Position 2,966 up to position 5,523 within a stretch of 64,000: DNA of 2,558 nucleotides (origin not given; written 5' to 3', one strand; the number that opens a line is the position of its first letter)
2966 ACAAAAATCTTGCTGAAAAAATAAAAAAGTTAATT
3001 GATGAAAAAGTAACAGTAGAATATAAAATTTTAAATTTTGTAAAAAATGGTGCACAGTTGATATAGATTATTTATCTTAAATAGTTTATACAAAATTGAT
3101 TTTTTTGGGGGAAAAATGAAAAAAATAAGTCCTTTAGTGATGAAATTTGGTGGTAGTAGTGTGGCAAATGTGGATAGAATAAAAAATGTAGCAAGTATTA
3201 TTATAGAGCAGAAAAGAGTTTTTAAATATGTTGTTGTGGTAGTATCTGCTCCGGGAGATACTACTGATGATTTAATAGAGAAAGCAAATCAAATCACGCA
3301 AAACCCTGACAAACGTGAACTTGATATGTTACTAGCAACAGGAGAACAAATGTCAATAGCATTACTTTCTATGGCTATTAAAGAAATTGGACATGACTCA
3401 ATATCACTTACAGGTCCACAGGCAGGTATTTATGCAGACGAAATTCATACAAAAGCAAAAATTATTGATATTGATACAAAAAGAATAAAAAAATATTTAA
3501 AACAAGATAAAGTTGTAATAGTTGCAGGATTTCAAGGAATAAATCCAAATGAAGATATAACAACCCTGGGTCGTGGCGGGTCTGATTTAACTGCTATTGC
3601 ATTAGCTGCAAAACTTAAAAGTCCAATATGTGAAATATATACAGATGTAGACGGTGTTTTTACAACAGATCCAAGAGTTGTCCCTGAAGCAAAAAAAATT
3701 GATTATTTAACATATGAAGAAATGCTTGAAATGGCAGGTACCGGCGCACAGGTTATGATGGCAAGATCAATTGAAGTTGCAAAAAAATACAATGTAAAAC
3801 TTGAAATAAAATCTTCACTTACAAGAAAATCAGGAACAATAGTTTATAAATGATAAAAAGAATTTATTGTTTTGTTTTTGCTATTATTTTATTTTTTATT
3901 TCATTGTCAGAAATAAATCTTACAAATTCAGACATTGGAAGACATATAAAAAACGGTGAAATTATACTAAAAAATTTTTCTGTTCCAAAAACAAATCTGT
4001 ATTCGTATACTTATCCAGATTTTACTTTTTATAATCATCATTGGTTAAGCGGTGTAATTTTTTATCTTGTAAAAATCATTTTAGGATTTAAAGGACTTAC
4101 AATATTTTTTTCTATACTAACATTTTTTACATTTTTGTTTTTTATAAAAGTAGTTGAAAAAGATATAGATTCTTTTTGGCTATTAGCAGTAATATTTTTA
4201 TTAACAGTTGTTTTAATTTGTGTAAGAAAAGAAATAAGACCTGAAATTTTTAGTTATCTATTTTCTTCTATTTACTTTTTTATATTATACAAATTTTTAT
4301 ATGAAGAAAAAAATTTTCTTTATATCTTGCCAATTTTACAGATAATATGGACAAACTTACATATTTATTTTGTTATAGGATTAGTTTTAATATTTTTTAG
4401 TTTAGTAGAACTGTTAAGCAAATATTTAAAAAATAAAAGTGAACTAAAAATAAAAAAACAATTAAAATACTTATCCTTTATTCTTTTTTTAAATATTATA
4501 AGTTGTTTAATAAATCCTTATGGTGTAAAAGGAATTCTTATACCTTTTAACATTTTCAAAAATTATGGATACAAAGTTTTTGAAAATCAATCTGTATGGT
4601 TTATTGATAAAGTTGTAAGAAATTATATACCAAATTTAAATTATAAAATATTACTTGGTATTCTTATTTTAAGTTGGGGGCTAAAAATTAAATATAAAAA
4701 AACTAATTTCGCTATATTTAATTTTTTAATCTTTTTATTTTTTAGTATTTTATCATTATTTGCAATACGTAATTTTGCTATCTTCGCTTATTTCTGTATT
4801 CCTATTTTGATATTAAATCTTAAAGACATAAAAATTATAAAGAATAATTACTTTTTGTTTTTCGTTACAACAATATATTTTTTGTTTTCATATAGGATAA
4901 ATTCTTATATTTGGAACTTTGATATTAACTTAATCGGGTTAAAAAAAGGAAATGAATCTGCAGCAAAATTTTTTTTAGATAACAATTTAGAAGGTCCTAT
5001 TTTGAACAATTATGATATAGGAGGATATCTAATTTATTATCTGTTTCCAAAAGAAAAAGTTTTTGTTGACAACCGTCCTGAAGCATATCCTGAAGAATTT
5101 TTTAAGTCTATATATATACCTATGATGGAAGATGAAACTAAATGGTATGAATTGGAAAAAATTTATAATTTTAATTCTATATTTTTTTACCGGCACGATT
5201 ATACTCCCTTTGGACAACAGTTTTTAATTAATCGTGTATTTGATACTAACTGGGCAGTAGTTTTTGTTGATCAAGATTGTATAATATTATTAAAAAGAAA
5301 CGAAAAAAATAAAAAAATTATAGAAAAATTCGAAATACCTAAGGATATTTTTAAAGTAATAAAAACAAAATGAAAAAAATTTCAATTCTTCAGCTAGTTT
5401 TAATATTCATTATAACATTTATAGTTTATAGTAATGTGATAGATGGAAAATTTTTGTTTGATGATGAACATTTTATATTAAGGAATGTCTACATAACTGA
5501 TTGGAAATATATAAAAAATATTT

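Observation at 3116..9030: Aspartokinase encoded as two separate genes (kinase domain and ACT domains) 4.7 kb apart, flanking a four-gene cassette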

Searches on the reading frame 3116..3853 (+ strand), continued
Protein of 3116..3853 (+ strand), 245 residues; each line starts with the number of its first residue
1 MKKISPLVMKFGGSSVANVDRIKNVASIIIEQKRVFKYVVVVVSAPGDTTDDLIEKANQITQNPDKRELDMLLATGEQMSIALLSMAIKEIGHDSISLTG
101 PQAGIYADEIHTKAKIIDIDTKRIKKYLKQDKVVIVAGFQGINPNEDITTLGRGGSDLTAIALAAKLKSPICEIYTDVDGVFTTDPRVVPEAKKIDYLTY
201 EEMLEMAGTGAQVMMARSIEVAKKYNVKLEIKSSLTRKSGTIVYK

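Call 22: list_cluster_members(proteins=[P0001, P0121, P0004, P0136, P0012, P0139, P0133, P0131, P0124, P0015])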
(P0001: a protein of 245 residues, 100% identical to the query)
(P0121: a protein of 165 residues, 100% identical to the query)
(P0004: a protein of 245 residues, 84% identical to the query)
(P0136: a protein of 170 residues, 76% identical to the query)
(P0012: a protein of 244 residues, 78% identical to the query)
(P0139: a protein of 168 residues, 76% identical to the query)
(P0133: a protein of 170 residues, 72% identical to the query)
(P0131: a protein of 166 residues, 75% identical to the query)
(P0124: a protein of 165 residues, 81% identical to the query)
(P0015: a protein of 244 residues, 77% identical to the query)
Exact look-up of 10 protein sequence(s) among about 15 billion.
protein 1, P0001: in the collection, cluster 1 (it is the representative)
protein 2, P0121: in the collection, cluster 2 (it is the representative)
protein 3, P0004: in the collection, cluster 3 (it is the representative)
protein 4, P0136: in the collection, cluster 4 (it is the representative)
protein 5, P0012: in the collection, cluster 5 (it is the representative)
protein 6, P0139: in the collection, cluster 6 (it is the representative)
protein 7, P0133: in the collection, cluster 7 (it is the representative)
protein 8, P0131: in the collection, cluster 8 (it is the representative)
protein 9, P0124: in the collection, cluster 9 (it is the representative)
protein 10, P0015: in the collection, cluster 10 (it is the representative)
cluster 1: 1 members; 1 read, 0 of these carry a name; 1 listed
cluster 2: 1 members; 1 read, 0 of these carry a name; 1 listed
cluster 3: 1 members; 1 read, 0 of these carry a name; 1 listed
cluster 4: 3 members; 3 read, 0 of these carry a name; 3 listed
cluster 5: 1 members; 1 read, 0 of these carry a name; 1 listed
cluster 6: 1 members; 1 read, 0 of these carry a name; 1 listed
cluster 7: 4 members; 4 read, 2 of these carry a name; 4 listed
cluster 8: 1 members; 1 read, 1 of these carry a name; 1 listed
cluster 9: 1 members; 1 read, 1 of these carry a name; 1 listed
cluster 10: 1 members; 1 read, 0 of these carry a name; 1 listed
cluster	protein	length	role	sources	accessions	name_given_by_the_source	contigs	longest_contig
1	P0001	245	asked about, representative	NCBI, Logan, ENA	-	-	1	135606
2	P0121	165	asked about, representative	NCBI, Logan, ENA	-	-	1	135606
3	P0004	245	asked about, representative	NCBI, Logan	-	-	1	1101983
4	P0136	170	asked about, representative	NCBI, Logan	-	-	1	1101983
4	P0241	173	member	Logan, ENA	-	-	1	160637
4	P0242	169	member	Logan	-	-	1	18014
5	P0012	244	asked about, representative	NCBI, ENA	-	-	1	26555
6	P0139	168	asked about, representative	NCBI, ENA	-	-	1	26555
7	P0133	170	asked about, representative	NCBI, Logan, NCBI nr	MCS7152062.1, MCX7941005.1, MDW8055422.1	MAG: ACT domain-containing protein [Endomicrobia bacterium] | ACT domain-containing protein [Endomicrobiia bacterium]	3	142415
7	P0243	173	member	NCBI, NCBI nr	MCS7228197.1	MAG: ACT domain-containing protein [Endomicrobia bacterium] | ACT domain-containing protein [Endomicrobiia bacterium]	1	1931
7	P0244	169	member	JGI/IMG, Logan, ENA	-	-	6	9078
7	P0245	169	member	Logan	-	-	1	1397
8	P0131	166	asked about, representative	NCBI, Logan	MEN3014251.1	MAG: ACT domain-containing protein [Endomicrobiia bacterium]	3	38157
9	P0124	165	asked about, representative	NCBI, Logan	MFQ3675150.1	MAG: ACT domain-containing protein [Endomicrobiia bacterium]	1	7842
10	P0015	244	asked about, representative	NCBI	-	-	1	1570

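Call 24: search_solved_structures(query=window:3116-3850:+, max_evalue=1e-20, show_alignments=2)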
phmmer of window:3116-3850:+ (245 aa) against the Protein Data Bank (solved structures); distinct sequences matched with E-value up to 1e-20: 8.
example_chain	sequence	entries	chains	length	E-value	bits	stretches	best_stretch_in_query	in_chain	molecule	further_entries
3aaw_A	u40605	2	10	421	1.1e-73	250.8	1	7-243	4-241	Aspartokinase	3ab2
3ab4_A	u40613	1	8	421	1.1e-73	250.8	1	7-243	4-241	Aspartokinase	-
5yei_C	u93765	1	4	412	2.8e-72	246.2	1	7-243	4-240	Aspartokinase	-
3l76_A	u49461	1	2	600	3.2e-71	242.7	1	7-243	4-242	Aspartokinase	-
3c1m_A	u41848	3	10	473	2.9e-42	148.1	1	68-242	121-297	Probable aspartokinase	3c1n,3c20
2hmf_A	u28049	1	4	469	3.6e-42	147.8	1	67-242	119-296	Probable aspartokinase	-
2cdq_A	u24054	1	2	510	2.7e-27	99.1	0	65-244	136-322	ASPARTOKINASE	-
2j0w_A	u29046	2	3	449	1.9e-22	83.3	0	131-243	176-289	LYSINE-SENSITIVE ASPARTOKINASE 3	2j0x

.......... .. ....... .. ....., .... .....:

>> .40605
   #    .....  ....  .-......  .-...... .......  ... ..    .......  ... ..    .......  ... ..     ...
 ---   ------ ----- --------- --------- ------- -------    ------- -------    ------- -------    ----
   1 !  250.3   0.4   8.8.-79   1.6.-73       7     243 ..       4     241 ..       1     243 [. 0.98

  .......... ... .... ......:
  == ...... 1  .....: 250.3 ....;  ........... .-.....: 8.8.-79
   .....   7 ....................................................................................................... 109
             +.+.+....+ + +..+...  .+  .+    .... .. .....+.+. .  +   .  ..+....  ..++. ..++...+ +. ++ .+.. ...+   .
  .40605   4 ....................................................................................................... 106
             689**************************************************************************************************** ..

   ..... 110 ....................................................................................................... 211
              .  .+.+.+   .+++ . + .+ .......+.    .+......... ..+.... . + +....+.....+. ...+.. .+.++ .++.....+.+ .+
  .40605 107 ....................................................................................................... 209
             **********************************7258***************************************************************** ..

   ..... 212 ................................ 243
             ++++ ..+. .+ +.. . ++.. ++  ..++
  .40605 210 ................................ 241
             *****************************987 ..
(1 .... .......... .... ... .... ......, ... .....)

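Call 30: find_encoding_contigs(protein=P0016, flank=6000, max_places=2)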
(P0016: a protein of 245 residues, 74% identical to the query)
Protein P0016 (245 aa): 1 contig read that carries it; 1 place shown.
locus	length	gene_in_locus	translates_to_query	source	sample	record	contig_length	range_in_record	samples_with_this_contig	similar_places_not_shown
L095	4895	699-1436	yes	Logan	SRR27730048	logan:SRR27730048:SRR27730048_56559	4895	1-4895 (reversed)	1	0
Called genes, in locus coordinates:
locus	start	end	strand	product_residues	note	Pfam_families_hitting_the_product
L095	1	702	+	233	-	?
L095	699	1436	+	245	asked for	PF00696:AA_kinase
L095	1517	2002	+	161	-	PF02677:QueH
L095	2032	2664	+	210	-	-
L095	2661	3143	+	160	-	-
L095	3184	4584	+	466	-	PF00474:SSF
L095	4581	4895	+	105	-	?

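Call 31: find_encoding_contigs(protein=P0002, flank=6000, max_places=2)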
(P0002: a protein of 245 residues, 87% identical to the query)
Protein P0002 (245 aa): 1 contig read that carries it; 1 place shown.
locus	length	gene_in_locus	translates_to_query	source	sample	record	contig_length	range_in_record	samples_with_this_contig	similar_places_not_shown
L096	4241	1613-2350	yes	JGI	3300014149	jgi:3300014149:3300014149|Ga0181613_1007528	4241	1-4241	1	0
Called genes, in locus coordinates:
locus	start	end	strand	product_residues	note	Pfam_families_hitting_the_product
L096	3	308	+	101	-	?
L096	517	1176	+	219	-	PF20582:UPF0758_N, PF04002:RadC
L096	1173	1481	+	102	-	PF03091:CutA1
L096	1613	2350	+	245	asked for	PF00696:AA_kinase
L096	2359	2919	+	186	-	PF02677:QueH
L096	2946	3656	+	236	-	PF01487:DHquinase_I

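Call 87: predict_structure(alignment_id=A2)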
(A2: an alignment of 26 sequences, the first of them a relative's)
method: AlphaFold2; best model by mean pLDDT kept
length: 245 residues; sequences in the alignment: 26
mean_pLDDT: 90.0   pTM: 0.90
mean pLDDT of the five models: 90.0, 86.8, 86.2, 84.3, 82.3
residues with pLDDT >= 90: 157; 70-90: 74; 50-70: 11; < 50: 3
segments of 3 or more residues with pLDDT < 50: 209-211
pLDDT, mean of each block of 10 residues (from residue 1): 88 89 96 96 78 83 89 84 96 96 94 89 97 94 92 89 97 92 85 93 73 77 96 93 94
secondary structure, 60 per line:
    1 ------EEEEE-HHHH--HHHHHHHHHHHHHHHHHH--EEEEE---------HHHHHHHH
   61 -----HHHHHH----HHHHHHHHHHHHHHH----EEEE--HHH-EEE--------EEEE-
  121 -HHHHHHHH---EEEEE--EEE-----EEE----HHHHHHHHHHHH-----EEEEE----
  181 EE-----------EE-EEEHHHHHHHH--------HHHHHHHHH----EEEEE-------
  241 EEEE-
elements in order: E7-11 H13-16 H19-36 E39-43 H53-60 H66-71 H76-90 E95-98 E105-107 E116-119 H122-129 E133-137 E140-142 E148-150 H155-166 E172-176 E197-199 H200-207 H216-224 E229-233 E241-244

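Call 89: fold_search(model_id=the predicted structure, library=pdb)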
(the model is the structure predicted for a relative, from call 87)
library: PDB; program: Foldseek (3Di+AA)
matches with E <= 10: 1283; with E <= 0.001: 245
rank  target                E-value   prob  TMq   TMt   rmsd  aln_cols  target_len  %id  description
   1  5yei_A                1.1e-29  1.00  0.84  0.52   7.4       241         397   52  Mechanistic insight into the regulation of Pseudomonas aeruginosa aspartate kinase (released 2018-08-29)
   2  3c1n_C                1.4e-24  1.00  0.83  0.45   6.9       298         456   32  Crystal Structure of Allosteric Inhibition Threonine-sensitive Aspartokinase from Methanococcus jannaschii with L-thre (released 2008-03-25)
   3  3c1m_A                2.0e-24  1.00  0.83  0.44   7.0       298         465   32  Cyrstal Structure of threonine-sensitive aspartokinase from Methanococcus jannaschii with MgAMP-PNP and L-aspartate (released 2008-03-25)
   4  3c1m_D                3.6e-24  1.00  0.82  0.44   5.6       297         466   31  Cyrstal Structure of threonine-sensitive aspartokinase from Methanococcus jannaschii with MgAMP-PNP and L-aspartate (released 2008-03-25)
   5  3ab2_E                4.1e-24  1.00  0.75  0.49   7.3       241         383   44  Crystal structure of aspartate kinase from Corynebacterium glutamicum in complex with threonine (released 2010-06-23)
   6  3ab2_A                4.1e-24  1.00  0.75  0.49   7.4       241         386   45  Crystal structure of aspartate kinase from Corynebacterium glutamicum in complex with threonine (released 2010-06-23)
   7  3ab2_G                4.4e-24  1.00  0.74  0.48   7.5       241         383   43  Crystal structure of aspartate kinase from Corynebacterium glutamicum in complex with threonine (released 2010-06-23)
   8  3aaw_C                4.9e-24  1.00  0.72  0.47   7.8       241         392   46  Crystal structure of aspartate kinase from Corynebacterium glutamicum in complex with lysine and threonine (released 2010-06-23)
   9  3ab2_M                9.7e-24  1.00  0.74  0.49   7.5       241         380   43  Crystal structure of aspartate kinase from Corynebacterium glutamicum in complex with threonine (released 2010-06-23)
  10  3l76_B                1.3e-23  1.00  0.75  0.33   7.9       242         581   49  Crystal Structure of Aspartate Kinase from Synechocystis (released 2010-06-09)
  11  3c1n_B                2.3e-23  1.00  0.83  0.45   6.9       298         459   32  Crystal Structure of Allosteric Inhibition Threonine-sensitive Aspartokinase from Methanococcus jannaschii with L-thre (released 2008-03-25)
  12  2hmf_A                2.6e-23  1.00  0.82  0.44   5.6       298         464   32  Structure of a Threonine Sensitive Aspartokinase from Methanococcus jannaschii Complexed with Mg-ADP and Aspartate (released 2006-10-17)
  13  3ab2_C                2.9e-23  1.00  0.74  0.48   7.3       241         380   42  Crystal structure of aspartate kinase from Corynebacterium glutamicum in complex with threonine (released 2010-06-23)
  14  3ab4_K                4.0e-23  1.00  0.69  0.46   8.0       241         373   43  Crystal structure of feedback inhibition resistant mutant of aspartate kinase from Corynebacterium glutamicum in compl (released 2010-06-23)
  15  3l76_A                4.5e-23  1.00  0.78  0.34   7.7       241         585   50  Crystal Structure of Aspartate Kinase from Synechocystis (released 2010-06-09)
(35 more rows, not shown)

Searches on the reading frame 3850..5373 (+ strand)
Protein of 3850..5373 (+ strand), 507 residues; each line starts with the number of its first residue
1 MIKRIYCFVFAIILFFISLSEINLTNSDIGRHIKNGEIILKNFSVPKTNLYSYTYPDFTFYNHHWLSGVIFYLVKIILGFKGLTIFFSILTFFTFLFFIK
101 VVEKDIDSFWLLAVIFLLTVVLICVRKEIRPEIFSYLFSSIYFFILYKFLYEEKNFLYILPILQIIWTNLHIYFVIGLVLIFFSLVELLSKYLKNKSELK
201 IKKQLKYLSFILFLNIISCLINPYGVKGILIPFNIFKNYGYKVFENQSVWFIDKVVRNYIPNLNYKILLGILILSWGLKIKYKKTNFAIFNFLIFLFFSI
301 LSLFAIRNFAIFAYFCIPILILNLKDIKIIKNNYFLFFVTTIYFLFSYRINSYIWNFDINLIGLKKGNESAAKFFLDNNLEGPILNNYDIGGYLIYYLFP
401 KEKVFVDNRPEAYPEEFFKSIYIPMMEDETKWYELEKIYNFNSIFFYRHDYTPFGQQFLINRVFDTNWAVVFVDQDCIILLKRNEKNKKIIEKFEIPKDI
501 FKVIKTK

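Call 3: search_protein_families(library=pfam, proteins=[window:3850-5373:+], max_evalue=0.01)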
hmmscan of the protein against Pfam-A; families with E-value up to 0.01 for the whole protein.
window:3850-5373:+ (507 aa): 0 families

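Call 4: search_protein_families(library=ncbifam, proteins=[window:3850-5373:+], max_evalue=0.01)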
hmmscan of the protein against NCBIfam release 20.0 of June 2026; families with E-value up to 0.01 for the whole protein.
window:3850-5373:+ (507 aa): 0 families

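Call 64: find_homologous_proteins(query=window:3850-5370:+, max_evalue=0.00001)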
Query window:3850-5370:+ (507 aa): 1932 proteins with E <= 0.00001 among 8000 candidates; the best 120 are listed.
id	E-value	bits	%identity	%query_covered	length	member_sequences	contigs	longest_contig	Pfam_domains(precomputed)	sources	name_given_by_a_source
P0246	0.0e+0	1093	100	100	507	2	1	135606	-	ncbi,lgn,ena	-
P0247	3.4e-273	925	83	100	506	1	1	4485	-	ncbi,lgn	ncbi:MAG: hypothetical protein ACK4WJ_05405 [Endomicrobiia bacterium]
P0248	2.5e-207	708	66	98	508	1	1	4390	-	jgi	jgi:hypothetical protein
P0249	8.8e-145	501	51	98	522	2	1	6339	-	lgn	-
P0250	8.2e-140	485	48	98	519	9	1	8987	-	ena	-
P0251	3.4e-139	483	49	97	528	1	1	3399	-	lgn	-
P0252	7.3e-139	482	49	98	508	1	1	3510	-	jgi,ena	-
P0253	1.1e-137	478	47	99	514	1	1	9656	-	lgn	-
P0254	1.5e-137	478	48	96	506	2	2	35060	-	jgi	-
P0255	8.1e-136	472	47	99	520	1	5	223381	-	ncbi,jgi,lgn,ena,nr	ncbi:MAG TPA: hypothetical protein VMW04_00490 [Patescibacteria group bacterium]|nr:hypothetical pro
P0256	7.5e-135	469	48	96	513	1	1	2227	-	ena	-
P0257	1.1e-134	468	48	96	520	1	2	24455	-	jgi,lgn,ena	-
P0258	2.2e-134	467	45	99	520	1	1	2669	-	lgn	-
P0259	3.1e-134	467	48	95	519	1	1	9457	-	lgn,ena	-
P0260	2.4e-133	464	48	96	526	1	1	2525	-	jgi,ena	-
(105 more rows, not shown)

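Call 73: predict_structure(alignment_id=A1)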
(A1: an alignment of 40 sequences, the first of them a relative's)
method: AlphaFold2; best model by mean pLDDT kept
length: 507 residues; sequences in the alignment: 40
mean_pLDDT: 92.0   pTM: 0.92
mean pLDDT of the five models: 92.0, 91.8, 91.6, 91.6, 89.9
residues with pLDDT >= 90: 362; 70-90: 141; 50-70: 4; < 50: 0
segments of 3 or more residues with pLDDT < 50: none
pLDDT, mean of each block of 10 residues (from residue 1): 90 93 89 94 89 86 92 98 96 97 90 95 88 97 97 91 97 96 98 92 96 97 88 79 85 87 96 95 82 98 95 98 88 85 88 78 92 97 90 93 86 88 93 95 94 89 97 97 98 97 80
secondary structure, 60 per line:
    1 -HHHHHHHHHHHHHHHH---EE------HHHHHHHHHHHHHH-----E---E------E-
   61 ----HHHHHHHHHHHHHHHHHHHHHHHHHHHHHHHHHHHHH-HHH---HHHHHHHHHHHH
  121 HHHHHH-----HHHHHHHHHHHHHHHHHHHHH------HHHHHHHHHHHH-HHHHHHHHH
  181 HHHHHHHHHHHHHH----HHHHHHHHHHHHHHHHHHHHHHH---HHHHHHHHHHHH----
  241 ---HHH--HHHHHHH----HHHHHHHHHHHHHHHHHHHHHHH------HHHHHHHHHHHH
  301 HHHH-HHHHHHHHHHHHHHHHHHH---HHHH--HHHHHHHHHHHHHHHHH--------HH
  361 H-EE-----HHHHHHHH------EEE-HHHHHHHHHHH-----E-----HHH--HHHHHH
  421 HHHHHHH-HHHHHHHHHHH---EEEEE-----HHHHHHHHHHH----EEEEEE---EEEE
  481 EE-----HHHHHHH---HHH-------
elements in order: H2-17 H29-42 H65-101 H109-126 H132-152 H159-170 H172-194 H199-221 H225-236 H249-255 H260-282 H289-304 H306-324 H328-331 H334-350 H370-377 E384-386 H388-398 H415-427 H429-439 E443-447 H453-463 E468-473 E477-482 H488-494

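Call 75: fold_search(model_id=the predicted structure, library=pdb)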
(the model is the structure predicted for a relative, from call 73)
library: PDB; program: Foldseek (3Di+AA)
matches with E <= 10: 183; with E <= 0.001: 12
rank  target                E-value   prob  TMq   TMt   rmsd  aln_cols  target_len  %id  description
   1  7zli_A                4.7e-07  1.00  0.56  0.45  10.4       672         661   10  Cryo-EM structure of C-mannosyltransferase CeDPY19, in complex with Dol25-P-Man and bound to CMT2-Fab and anti-Fab nan (released 2023-01-11)
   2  7zlh_A                1.8e-06  1.00  0.52  0.43  11.0       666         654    9  Cryo-EM structure of C-mannosyltransferase CeDPY19, in apo state, bound to CMT2-Fab and anti-Fab nanobody (released 2023-01-11)
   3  7zlg_A                3.0e-06  1.00  0.52  0.42  10.9       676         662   10  Cryo-EM structure of C-mannosyltransferase CeDPY19, in complex with acceptor peptide and bound to CMT2-Fab and anti-Fa (released 2023-01-11)
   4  6s7t_A                3.1e-05  1.00  0.56  0.43  13.4       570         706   10  Cryo-EM structure of human oligosaccharyltransferase complex OST-B (released 2019-12-18)
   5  8b6l_I                8.6e-05  1.00  0.55  0.42  13.5       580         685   12  Subtomogram average of the human Sec61-TRAP-OSTA-translocon (released 2022-12-07)
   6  7oci_F                9.8e-05  1.00  0.57  0.47  11.4       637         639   11  Cryo-EM structure of yeast Ost6p containing oligosaccharyltransferase complex (released 2022-02-16)
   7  6ftg_5                1.5e-04  1.00  0.56  0.46  14.9       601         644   11  Subtomogram average of OST-containing ribosome-translocon complexes from canine rough microsomal membranes (released 2018-03-21)
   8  6gxc_A                2.3e-04  1.00  0.49  0.37   9.3       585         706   12  Bacterial oligosaccharyltransferase PglB in complex with an inhibitory peptide and a reactive lipid-linked oligosaccha (released 2018-11-14)
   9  5ogl_A                4.1e-04  1.00  0.49  0.37   9.3       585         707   13  Structure of bacterial oligosaccharyltransferase PglB in complex with an acceptor peptide and an lipid-linked oligosac (released 2017-10-25)
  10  9s6t_A                6.1e-04  1.00  0.48  0.51   8.5       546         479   12  Ternary cryo-EM structure of chicken ALG12 with Dol25-PP-GlcNAc2Man7, Dol25-P-Man, and Fab (released 2026-03-18)
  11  8if8_B                7.2e-04  1.00  0.47  0.40   9.3       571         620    8  Arabinosyltransferase AftA (released 2023-05-31)
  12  8if8_C                8.9e-04  1.00  0.43  0.38   9.8       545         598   10  Arabinosyltransferase AftA (released 2023-05-31)
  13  6w98_A                2.2e-03  1.00  0.50  0.24   8.7       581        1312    9  Single-Particle Cryo-EM Structure of Arabinofuranosyltransferase AftD from Mycobacteria (released 2020-05-13)
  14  6wbx                  1.4e-02  1.00  0.48  0.23  10.6       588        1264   10  Single-Particle Cryo-EM Structure of Arabinofuranosyltransferase AftD from Mycobacteria, Mutant R1389S Class 1 (released 2020-05-13)
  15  7bx8_A                5.2e-02  1.00  0.40  0.22   6.6       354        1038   10  Mycobacterium smegmatis arabinosyltransferase complex EmbB2-AcpM2 in symmetric "resting state" (released 2020-05-27)
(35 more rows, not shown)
